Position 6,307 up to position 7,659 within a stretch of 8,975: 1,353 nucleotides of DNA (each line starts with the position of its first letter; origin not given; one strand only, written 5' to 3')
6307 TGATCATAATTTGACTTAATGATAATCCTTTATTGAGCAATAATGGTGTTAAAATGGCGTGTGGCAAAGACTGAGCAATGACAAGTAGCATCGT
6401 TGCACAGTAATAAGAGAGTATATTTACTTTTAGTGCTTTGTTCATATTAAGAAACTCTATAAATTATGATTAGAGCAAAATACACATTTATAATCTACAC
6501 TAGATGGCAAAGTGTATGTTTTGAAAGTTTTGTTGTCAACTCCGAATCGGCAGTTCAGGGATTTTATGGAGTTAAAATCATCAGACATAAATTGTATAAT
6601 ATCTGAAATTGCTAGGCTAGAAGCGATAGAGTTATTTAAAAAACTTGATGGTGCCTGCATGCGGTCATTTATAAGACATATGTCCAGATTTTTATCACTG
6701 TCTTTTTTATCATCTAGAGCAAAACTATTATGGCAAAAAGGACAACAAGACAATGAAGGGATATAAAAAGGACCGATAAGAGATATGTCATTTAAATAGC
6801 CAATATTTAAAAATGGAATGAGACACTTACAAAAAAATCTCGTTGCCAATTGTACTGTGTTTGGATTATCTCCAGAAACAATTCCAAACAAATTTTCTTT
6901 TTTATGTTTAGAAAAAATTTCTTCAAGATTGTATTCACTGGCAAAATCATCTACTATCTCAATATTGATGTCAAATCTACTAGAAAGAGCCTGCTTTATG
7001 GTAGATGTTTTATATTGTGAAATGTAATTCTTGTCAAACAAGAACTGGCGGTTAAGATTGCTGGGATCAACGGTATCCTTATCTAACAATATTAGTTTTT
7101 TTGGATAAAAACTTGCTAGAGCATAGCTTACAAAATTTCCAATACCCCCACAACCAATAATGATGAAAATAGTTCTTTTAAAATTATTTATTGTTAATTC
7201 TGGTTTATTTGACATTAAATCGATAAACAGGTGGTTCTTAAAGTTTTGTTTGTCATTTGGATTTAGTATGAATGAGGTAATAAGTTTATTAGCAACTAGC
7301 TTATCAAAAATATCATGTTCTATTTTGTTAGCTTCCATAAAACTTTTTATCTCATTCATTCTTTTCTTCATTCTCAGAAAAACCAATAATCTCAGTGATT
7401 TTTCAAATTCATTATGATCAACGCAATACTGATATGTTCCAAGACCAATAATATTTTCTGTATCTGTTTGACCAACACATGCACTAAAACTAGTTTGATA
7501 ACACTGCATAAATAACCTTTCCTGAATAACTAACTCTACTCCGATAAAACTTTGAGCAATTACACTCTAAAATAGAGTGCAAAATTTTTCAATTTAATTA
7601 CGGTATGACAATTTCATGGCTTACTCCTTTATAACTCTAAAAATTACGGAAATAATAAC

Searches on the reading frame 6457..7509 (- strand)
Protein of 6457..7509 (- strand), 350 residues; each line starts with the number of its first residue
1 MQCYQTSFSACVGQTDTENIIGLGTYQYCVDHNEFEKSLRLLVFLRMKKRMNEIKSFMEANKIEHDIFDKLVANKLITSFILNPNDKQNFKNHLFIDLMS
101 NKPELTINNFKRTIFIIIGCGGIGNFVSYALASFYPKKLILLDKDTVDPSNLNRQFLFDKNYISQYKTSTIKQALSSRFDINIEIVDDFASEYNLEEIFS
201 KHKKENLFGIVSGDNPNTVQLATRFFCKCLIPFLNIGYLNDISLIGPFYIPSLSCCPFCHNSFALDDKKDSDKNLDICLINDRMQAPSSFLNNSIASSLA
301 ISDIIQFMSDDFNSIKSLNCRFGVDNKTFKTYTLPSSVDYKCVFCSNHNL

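Call 3: search_protein_families(library=pfam, proteins=[window:6457-7509:-], max_evalue=0.01)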
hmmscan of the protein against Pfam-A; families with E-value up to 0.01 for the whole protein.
window:6457-7509:- (350 aa): 1 family
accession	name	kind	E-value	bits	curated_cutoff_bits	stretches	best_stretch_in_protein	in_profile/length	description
PF00899.27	ThiF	-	3.2e-20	72.8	28.1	1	110-330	18-223/238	ThiF family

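Call 11: search_solved_structures(query=window:6457-7509:-, show_alignments=1)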
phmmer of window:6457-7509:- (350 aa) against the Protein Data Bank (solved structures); distinct sequences matched with E-value up to 0.001: 50.
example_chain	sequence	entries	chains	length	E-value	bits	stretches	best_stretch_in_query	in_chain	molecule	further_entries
3h5a_A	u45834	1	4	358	6.9e-32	114.5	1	89-348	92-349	MccB protein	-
3h5n_A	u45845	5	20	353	9.1e-32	114.1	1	89-347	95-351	MccB protein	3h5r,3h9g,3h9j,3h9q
6om4_A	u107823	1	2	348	2.4e-31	112.7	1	88-346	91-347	MccB protein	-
3kyd_B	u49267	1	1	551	9.8e-07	31.8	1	116-188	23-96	SUMO-activating enzyme subunit 2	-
9dqb_B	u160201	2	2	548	9.9e-07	31.8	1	116-188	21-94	SUMO-activating enzyme subunit 2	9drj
6xog_B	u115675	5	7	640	1.2e-06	31.5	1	116-188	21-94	SUMO-activating enzyme subunit 2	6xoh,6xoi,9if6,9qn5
1y8q_B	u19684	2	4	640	1.2e-06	31.5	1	116-188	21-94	Ubiquitin-like 2 activating enzyme E1B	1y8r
6cwy_D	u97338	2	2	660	1.3e-06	31.4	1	116-188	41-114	SUMO-activating enzyme subunit 2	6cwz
3kyc_B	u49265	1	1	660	1.3e-06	31.4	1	116-188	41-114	SUMO-activating enzyme subunit 2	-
9egc_A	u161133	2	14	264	6.9e-06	29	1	115-247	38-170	THIF-type NAD/FAD binding fold domain-containing protein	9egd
9egb_A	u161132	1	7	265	7.1e-06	28.9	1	115-247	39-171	THIF-type NAD/FAD binding fold domain-containing protein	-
1tt5_B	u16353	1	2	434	8.4e-06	28.7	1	115-199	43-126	ubiquitin-activating enzyme E1C isoform 1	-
3dbh_B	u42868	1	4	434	8.4e-06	28.7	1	115-199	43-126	NEDD8-activating enzyme E1 catalytic subunit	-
3dbr_B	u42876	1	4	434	8.4e-06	28.7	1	115-199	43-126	NEDD8-activating enzyme E1 catalytic subunit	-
3dbl_B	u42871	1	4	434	8.5e-06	28.7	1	115-199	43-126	NEDD8-activating enzyme E1 catalytic subunit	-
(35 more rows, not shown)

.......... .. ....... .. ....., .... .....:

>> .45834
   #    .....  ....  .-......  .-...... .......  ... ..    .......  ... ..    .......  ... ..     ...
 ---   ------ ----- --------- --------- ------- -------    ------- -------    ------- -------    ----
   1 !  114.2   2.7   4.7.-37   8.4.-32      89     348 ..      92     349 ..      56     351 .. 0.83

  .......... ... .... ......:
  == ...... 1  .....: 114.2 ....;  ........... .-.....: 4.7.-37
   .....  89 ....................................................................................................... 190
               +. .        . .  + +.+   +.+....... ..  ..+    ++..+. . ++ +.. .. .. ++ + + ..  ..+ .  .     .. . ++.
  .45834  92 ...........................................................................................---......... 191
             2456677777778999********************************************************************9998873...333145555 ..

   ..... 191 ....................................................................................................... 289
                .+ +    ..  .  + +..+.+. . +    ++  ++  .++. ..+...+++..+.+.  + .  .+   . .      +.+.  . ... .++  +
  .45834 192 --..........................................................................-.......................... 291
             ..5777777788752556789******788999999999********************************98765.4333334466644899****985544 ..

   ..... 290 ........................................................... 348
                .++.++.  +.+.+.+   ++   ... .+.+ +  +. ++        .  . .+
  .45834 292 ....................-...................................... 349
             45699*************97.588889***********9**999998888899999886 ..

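Call 41: find_related_loci(query=window:6457-7509:-, collection=genome_contigs, flank=3000)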
Query window:6457-7509:- (350 aa) in genome_contigs; peptide patterns used: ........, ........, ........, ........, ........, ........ (x = any residue, [..] = any of these).
193 stretches matched a pattern; 8 encode a relative of the query (tblastn E <= 1e-3); 7 distinct loci.
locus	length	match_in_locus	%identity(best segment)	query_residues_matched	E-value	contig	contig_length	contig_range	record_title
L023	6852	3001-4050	95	1-350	0e+0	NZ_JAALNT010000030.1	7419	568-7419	Helicobacter pylori strain MX-2017-105 2017-05_30, whole genome shotgun sequence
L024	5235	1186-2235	95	1-350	0e+0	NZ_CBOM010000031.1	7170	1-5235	Helicobacter pylori SA213A, whole genome shotgun sequence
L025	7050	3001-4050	94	1-350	0e+0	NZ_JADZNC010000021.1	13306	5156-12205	Helicobacter pylori strain 2018-4 contig0021, whole genome shotgun sequence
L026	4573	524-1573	99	1-350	0e+0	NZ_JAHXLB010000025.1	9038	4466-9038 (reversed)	Helicobacter pylori strain SHZY19 contig_25, whole genome shotgun sequence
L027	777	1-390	99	221-350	2e-89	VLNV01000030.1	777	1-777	Lysobacter prati strain SYSU H10001 NODE_68_length_777_cov_1.806094, whole genome shotgun sequence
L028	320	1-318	96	135-240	4e-70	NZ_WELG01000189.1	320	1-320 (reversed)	Flagellimonas olearia strain CL-SS4 NODE_254_length_320_cov_1.443515, whole genome shotgun sequence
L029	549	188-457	100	1-90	6e-62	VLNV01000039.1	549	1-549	Lysobacter prati strain SYSU H10001 NODE_99_length_549_cov_2.095142, whole genome shotgun sequence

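Call 44: find_homologous_proteins(query=window:6457-7509:-, max_evalue=1e-10)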
Query window:6457-7509:- (350 aa): 113 proteins with E <= 1e-10 among 1969 candidates.
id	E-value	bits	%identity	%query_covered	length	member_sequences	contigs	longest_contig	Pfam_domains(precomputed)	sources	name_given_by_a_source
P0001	2.8e-228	775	99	100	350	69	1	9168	PF00899.28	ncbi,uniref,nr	ncbi:ThiF family adenylyltransferase [Helicobacter pylori]|uniref:ThiF family adenylyltransferase n=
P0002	6.6e-224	761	97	100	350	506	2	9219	PF00899.28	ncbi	ncbi:hypothetical protein oki298_14700 [Helicobacter pylori]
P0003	1.4e-121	424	99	55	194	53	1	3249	-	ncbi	-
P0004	5.4e-104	366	49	98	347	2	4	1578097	PF00899.28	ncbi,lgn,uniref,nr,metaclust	ncbi:ThiF family adenylyltransferase [Helicobacter mustelae]|uniref:Putative thiF family protein n=1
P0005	1.2e-90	322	44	99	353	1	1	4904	PF00899.28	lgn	-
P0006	2.1e-89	318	46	99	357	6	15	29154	PF00899.28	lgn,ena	-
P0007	3.9e-89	318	44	98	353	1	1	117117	PF00899.28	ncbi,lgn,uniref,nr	ncbi:ThiF family protein [Pilibacter termitis]|uniref:ThiF family protein n=1 Tax=Pilibacter termiti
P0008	8.3e-88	313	46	98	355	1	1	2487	PF00899.28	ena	-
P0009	8.9e-88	313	47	98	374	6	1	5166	PF00899.28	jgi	jgi:molybdopterin-synthase adenylyltransferase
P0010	5.0e-87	311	45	99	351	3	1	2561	PF00899.28,PF02558.23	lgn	-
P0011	7.6e-86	307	42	98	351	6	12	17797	PF00899.28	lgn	-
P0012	5.2e-85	304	45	98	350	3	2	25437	PF00899.28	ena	-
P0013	6.8e-85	304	43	98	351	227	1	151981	PF00899.28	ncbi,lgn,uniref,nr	ncbi:ThiF family adenylyltransferase [Streptococcus gallolyticus]|uniref:Molybdopterin or thiamine b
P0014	9.3e-85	303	43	98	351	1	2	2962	PF00899.28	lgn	-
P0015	1.6e-84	302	44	98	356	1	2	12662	PF00899.28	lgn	-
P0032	9.0e-75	270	42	99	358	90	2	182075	PF00899.28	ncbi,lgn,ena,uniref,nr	ncbi:ThiF family adenylyltransferase [Gemella haemolysans]|uniref:ThiF family adenylyltransferase n=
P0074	1.0e-50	191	37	90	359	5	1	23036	PF00899.28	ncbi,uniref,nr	ncbi:uncharacterized conserved protein (plasmid) [Borrelia duttonii Ly]|uniref:Uncharacterized conse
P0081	4.8e-47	179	37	95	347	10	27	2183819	PF00899.28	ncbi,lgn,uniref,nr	ncbi:thiamine biosynthesis protein ThiF [Histophilus somni]|uniref:ThiF family adenylyltransferase n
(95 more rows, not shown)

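Call 45: find_encoding_contigs(protein=P0004, flank=3000, max_places=1)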
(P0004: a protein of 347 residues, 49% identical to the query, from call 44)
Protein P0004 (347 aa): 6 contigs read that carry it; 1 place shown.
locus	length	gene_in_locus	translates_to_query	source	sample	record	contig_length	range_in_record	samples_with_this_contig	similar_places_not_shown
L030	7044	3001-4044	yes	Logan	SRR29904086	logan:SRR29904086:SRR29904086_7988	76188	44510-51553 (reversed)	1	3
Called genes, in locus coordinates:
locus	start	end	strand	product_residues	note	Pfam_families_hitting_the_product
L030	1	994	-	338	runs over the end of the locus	PF01075:Glyco_transf_9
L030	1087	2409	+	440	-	PF13393:tRNA-synt_His, PF00587:tRNA-synt_2b, PF03129:HGTP_anticodon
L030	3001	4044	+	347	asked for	PF00899:ThiF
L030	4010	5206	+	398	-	PF07690:MFS_1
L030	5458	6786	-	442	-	PF20706:GT4-conflict (weak), PF00534:Glycos_transf_1, PF13692:Glyco_trans_1_4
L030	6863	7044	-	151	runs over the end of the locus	PF02130:YbeY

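Call 46: find_encoding_contigs(protein=P0006, flank=3000, max_places=1)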
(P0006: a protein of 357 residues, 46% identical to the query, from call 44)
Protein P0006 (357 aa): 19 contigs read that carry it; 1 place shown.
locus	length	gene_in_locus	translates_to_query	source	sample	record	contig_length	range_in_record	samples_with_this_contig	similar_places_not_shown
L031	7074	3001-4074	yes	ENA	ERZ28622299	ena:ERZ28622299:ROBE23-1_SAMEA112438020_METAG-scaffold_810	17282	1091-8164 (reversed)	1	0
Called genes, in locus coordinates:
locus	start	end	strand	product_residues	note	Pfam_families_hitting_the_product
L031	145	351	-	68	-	-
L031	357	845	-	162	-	PF05119:Terminase_4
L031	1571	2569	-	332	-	PF02016:Peptidase_S66, PF17676:Peptidase_S66C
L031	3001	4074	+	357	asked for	PF00899:ThiF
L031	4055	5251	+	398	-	PF07690:MFS_1, PF05977:MFS_3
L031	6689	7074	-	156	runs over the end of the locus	PF00652:Ricin_B_lectin (weak), PF14200:RicinB_lectin_2 (weak)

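Call 47: find_encoding_contigs(protein=P0007, flank=3000, max_places=1)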
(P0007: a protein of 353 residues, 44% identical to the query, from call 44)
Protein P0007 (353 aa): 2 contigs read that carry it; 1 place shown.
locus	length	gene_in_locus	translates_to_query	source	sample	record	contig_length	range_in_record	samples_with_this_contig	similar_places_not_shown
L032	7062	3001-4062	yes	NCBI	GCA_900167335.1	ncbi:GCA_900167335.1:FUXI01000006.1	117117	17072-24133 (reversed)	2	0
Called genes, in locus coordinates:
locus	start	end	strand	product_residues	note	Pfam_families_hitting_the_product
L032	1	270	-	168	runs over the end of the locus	PF04093:MreD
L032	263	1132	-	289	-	PF04085:MreC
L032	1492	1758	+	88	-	PF12844:HTH_19 (weak), PF01381:HTH_3 (weak)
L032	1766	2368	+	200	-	PF21259:Rgg_C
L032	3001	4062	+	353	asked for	PF00899:ThiF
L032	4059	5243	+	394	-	PF07690:MFS_1, PF05977:MFS_3 (weak)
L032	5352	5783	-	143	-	PF12844:HTH_19, PF13443:HTH_26, PF01381:HTH_3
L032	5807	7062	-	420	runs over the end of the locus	PF00180:Iso_dh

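Call 48: find_encoding_contigs(protein=P0013, flank=3000, max_places=1)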
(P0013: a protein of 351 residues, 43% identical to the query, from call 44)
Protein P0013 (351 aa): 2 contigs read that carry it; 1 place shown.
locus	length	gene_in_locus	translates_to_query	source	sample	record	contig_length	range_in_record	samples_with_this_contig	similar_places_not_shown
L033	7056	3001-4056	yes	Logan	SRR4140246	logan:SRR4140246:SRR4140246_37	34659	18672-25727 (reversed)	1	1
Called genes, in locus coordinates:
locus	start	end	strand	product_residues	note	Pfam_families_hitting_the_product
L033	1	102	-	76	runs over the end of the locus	-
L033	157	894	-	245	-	PF20457:DUF6710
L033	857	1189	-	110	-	-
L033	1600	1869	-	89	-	-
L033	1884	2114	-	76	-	PF13711:DUF4160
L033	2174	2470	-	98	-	-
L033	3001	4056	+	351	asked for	PF00899:ThiF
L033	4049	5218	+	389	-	PF07690:MFS_1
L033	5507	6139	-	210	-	-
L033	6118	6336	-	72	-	-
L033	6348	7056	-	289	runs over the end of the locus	-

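Call 49: find_encoding_contigs(protein=P0032, flank=3000, max_places=1)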
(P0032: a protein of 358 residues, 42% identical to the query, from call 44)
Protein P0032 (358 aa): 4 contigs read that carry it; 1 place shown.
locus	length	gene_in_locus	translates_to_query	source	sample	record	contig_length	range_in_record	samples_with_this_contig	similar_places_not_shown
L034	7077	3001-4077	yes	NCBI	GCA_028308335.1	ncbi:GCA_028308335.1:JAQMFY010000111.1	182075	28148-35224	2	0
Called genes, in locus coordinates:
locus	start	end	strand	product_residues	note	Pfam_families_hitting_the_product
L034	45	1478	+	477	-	PF08245:Mur_ligase_M, PF27239:FOL3_C, PF02875:Mur_ligase_C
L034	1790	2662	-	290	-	PF01381:HTH_3, PF18768:RNPP_C (weak)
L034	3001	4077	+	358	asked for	PF00899:ThiF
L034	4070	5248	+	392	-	PF07690:MFS_1, PF05977:MFS_3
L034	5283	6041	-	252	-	PF05116:S6PP (faint), PF08282:Hydrolase_3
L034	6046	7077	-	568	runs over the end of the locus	PF02378:PTS_EIIC, PF00367:PTS_EIIB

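Call 50: find_encoding_contigs(protein=P0074, flank=3000, max_places=1)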
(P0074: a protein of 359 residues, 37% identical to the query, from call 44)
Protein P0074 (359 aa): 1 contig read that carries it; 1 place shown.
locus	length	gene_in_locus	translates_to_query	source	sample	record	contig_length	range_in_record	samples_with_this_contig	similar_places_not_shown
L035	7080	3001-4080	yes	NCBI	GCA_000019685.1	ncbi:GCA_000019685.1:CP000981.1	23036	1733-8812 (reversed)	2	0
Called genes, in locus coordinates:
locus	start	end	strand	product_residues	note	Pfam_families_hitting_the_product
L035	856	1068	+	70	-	PF02414:Borrelia_orfA (weak)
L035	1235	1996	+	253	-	PF02374:ArsA_ATPase (weak), PF09140:MipZ, PF10609:ParA (weak), PF13614:AAA_31, PF01656:CbiA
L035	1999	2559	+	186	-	PF01672:Plasmid_parti_N, PF25882:Plasmid_parti_C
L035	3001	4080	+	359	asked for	PF00899:ThiF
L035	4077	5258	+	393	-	PF07690:MFS_1, PF05977:MFS_3 (weak)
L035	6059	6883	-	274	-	-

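Call 51: find_encoding_contigs(protein=P0081, flank=3000, max_places=1)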
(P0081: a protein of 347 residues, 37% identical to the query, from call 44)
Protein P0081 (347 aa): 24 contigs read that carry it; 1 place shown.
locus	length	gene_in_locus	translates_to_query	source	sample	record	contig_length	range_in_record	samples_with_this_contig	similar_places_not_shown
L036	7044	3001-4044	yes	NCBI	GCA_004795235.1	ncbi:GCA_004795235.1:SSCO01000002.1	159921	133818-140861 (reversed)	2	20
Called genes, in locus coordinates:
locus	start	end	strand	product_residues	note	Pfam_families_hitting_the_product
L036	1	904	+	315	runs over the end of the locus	PF01073:3Beta_HSD, PF01370:Epimerase, PF02719:Polysacc_synt_2 (weak), PF04321:RmlD_sub_bind, PF16363:GDP_Man_Dehyd, PF07993:NAD_binding_4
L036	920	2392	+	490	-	PF02447:GntP_permease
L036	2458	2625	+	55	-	-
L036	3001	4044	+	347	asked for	PF00899:ThiF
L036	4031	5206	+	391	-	PF07690:MFS_1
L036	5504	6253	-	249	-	PF00392:GntR, PF07729:FCD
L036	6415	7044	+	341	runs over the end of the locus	PF08240:ADH_N, PF16912:Glu_dehyd_C (weak), PF00107:ADH_zinc_N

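Call 52: find_encoding_contigs(protein=P0011, flank=3000, max_places=1)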
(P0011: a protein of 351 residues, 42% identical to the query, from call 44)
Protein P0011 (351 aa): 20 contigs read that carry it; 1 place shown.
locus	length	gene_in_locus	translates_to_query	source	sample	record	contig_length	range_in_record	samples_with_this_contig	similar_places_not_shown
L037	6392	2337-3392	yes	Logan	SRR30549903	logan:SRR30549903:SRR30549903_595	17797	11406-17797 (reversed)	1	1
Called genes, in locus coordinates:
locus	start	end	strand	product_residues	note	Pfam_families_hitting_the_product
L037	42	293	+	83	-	PF01527:HTH_Tnp_1, PF02796:HTH_7 (weak), PF04218:CENP-B_N (faint), PF13384:HTH_23 (weak), PF13518:HTH_28 (weak)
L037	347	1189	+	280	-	PF13276:HTH_21, PF00665:rve, PF13683:rve_3, PF13333:rve_2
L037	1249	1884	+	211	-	PF00583:Acetyltransf_1, PF13508:Acetyltransf_7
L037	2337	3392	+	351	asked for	PF00899:ThiF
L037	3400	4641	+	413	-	PF07690:MFS_1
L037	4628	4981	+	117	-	-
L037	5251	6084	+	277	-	-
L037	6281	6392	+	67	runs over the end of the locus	-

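Call 76: predict_structure(alignment_id=A1)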
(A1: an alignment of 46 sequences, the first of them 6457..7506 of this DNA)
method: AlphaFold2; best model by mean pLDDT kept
length: 349 residues; sequences in the alignment: 46
mean_pLDDT: 94.6   pTM: 0.92
mean pLDDT of the five models: 94.6, 94.1, 93.8, 93.3, 93.3
residues with pLDDT >= 90: 304; 70-90: 35; 50-70: 8; < 50: 2
segments of 3 or more residues with pLDDT < 50: none
pLDDT, mean of each block of 10 residues (from residue 1): 96 97 97 98 98 98 98 96 90 96 98 98 98 98 97 94 98 97 97 98 98 90 97 96 97 94 67 82 87 97 98 98 98 95 76
secondary structure, 60 per line:
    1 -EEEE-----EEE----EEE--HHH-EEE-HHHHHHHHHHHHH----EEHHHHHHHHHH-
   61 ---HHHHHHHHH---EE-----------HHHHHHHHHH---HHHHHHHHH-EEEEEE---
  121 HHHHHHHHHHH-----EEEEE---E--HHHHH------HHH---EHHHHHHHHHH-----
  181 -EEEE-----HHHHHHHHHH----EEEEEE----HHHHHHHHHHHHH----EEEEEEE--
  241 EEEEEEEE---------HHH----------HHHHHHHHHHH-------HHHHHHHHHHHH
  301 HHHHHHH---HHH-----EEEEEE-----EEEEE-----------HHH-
elements in order: E2-5 E11-13 E18-20 E27-29 H31-43 H50-59 H64-72 H89-98 H102-110 E112-117 H121-131 E137-141 H148-152 H166-175 E182-185 H191-200 E205-210 H215-227 E232-238 E241-248 H271-281 H289-307 E319-324 E330-334

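Call 78: fold_search(model_id=the predicted structure, library=pdb)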
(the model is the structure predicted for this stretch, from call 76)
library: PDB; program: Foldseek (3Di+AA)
matches with E <= 10: 1525; with E <= 0.001: 252
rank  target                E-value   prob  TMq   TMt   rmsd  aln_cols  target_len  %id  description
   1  3h9g_C                4.3e-29  1.00  0.85  0.86   3.3       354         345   24  Crystal structure of E. coli MccB + MccA-N7isoASN (released 2009-06-16)
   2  3h9g_B                9.3e-29  1.00  0.84  0.86   3.4       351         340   25  Crystal structure of E. coli MccB + MccA-N7isoASN (released 2009-06-16)
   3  3h9j_B                1.1e-28  1.00  0.83  0.86   3.3       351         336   24  Crystal structure of E. coli MccB + AMPCPP + SeMeT MccA (released 2009-06-16)
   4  3h5r_A                2.8e-28  1.00  0.83  0.85   3.7       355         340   24  Crystal structure of E. coli MccB + Succinimide (released 2009-06-16)
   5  3h9j_A                5.4e-28  1.00  0.83  0.85   3.5       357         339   24  Crystal structure of E. coli MccB + AMPCPP + SeMeT MccA (released 2009-06-16)
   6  3h5n_D                6.4e-28  1.00  0.82  0.86   3.4       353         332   25  Crystal structure of E. coli MccB + ATP (released 2009-06-16)
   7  3h5r_C                6.8e-28  1.00  0.83  0.85   3.4       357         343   25  Crystal structure of E. coli MccB + Succinimide (released 2009-06-16)
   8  3h5a_C                1.0e-27  1.00  0.81  0.79   3.9       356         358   25  Crystal structure of E. coli MccB (released 2009-06-16)
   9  3h5a_B                1.1e-27  1.00  0.84  0.82   3.8       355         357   24  Crystal structure of E. coli MccB (released 2009-06-16)
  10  3h5r_B                1.3e-27  1.00  0.83  0.86   3.4       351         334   24  Crystal structure of E. coli MccB + Succinimide (released 2009-06-16)
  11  3h9g_A                1.4e-27  1.00  0.85  0.86   3.3       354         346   24  Crystal structure of E. coli MccB + MccA-N7isoASN (released 2009-06-16)
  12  3h9j_C                2.0e-27  1.00  0.83  0.84   3.4       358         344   24  Crystal structure of E. coli MccB + AMPCPP + SeMeT MccA (released 2009-06-16)
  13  3h5r_D                3.3e-27  1.00  0.83  0.87   3.0       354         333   24  Crystal structure of E. coli MccB + Succinimide (released 2009-06-16)
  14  3h5a_A                3.3e-27  1.00  0.81  0.79   4.0       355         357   25  Crystal structure of E. coli MccB (released 2009-06-16)
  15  6om4_A                4.5e-27  1.00  0.85  0.86   3.4       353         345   25  The structure of Microcin C7 biosynthetic enzyme MccB in complex with N-formylated MccA (released 2019-05-22)
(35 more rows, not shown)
